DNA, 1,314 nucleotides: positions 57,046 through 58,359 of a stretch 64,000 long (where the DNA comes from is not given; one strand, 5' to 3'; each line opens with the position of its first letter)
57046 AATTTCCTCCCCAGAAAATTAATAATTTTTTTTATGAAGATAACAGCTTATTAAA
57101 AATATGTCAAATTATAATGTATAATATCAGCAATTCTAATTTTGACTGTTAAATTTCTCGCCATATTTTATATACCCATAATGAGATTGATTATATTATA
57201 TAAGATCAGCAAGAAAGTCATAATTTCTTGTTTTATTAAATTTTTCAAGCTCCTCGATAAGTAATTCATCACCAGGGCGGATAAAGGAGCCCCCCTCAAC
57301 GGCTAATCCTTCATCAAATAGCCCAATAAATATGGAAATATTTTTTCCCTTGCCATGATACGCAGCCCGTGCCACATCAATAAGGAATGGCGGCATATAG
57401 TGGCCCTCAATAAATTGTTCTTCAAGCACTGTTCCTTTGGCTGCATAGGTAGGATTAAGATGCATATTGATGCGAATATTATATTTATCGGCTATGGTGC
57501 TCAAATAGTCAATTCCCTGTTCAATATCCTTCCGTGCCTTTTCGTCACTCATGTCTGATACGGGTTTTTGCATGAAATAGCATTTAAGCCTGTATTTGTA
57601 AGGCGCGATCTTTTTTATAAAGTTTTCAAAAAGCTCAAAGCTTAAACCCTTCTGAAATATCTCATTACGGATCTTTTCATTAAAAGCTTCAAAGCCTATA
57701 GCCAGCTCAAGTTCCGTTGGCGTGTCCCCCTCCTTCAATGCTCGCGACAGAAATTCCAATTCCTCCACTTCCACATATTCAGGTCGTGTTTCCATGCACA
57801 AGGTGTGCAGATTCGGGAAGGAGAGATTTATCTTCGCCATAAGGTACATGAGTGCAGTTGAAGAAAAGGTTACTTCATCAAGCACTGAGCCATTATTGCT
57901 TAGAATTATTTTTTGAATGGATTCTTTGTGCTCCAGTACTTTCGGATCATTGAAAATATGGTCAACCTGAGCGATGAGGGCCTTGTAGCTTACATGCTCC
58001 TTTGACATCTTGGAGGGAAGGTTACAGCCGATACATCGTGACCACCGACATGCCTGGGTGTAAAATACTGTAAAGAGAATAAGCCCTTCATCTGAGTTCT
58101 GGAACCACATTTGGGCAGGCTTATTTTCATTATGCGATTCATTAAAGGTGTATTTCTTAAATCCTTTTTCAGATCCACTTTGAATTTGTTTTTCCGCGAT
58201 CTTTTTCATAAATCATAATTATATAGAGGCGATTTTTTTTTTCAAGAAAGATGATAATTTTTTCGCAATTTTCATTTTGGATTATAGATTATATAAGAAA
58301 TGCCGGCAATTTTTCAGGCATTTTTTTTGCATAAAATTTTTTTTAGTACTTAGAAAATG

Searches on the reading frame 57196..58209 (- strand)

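Call 67: search_protein_families(library=ncbifam, proteins=[window:57196-58209:-], max_evalue=1e-10)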
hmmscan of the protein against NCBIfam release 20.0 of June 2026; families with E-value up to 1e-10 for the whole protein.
window:57196-58209:- (337 aa): 1 family
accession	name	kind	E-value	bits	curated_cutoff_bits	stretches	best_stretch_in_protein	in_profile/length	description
TIGR01210.1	TIGR01210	equivalog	4.3e-32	111.6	212.15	1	44-292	15-248/313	archaeosine biosynthesis radical SAM protein RaSEA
